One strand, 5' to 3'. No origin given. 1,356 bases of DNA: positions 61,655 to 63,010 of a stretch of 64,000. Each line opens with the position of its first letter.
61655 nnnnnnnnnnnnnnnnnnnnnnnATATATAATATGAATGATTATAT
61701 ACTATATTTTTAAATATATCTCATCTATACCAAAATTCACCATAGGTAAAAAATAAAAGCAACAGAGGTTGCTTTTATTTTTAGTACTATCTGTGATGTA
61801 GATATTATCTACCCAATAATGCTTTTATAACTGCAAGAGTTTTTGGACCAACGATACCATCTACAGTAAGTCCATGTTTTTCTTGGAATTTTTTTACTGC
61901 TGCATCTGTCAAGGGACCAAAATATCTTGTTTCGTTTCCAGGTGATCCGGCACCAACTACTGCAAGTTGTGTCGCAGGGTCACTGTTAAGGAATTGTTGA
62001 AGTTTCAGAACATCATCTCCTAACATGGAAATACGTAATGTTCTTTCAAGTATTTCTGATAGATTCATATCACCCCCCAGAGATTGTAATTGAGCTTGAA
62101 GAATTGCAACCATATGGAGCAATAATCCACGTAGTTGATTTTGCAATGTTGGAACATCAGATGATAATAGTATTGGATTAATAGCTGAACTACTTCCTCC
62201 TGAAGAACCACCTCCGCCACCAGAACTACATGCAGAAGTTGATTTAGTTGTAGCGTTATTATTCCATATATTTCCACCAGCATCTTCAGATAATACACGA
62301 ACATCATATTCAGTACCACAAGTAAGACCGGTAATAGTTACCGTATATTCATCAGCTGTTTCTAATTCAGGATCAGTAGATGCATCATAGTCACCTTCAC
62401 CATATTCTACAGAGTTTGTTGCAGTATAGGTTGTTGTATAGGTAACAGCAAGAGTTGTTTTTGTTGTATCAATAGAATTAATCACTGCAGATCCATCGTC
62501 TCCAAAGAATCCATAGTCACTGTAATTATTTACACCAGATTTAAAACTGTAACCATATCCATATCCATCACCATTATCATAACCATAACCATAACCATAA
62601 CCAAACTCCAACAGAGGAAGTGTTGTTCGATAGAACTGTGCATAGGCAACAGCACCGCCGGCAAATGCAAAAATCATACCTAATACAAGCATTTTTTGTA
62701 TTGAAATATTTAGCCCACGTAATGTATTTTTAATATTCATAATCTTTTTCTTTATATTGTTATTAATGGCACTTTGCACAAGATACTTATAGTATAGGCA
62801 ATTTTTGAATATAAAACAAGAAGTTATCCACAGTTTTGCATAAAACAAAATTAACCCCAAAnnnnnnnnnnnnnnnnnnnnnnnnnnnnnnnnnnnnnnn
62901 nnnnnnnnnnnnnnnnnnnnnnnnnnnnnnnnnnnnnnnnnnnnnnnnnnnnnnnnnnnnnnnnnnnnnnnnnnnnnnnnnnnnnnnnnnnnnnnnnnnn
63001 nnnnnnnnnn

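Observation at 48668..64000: Two paralogous divergent gene pairs, each a GY-repeat giant surface protein with a GT39 glycosyltransferase, flank the sulfated-glycan locus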

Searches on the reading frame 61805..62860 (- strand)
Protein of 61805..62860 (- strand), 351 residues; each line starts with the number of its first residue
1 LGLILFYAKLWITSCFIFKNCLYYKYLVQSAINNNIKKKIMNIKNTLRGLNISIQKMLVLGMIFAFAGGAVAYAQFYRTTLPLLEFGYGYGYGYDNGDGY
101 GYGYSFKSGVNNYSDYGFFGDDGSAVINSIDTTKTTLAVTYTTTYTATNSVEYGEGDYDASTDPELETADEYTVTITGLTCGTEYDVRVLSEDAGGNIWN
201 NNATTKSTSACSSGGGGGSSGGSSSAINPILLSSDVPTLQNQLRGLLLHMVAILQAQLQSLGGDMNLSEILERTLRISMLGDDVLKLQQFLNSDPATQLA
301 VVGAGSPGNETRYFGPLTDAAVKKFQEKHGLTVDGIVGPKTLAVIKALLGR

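Call 7: search_protein_families(library=pfam, proteins=[window:61805-62860:-], max_evalue=0.01)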
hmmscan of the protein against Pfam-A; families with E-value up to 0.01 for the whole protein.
window:61805-62860:- (351 aa): 2 families
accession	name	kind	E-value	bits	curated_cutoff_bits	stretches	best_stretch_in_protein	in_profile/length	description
PF01471.23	PG_binding_1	-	5.5e-16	58.9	23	1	281-344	2-56/57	Putative peptidoglycan binding domain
PF16656.11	Pur_ac_phosph_N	-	0.00056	20.9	30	1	130-200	8-86/93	Purple acid Phosphatase, N-terminal domain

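Call 24: search_protein_families(library=ncbifam, proteins=[window:61805-62740:-], max_evalue=0.01)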
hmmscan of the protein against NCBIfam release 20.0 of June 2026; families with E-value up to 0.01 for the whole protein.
window:61805-62740:- (311 aa): 5 families
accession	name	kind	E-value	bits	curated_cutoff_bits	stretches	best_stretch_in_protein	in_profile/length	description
TIGR02869.1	spore_SleB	equivalog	1.8e-07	31.3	236.5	1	268-304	31-67/201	spore cortex-lytic enzyme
NF052335.1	PdgHdaseHSB129560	equivalog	1.7e-05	24.3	500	1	273-303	296-326/330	peptidoglycan hydrolase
NF052336.1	PdgHdaseHSB100310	equivalog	2.4e-05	23.9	500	1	273-302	281-310/316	peptidoglycan hydrolase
NF045522.1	MXAN_2561_fam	equivalog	0.001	18.6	150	1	96-167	198-256/304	MXAN_2561 family MXYO-CTERM-anchored protein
NF007891.0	PRK10594.1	equivalog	0.0014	17.6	425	1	251-301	296-345/617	L,D-transpeptidase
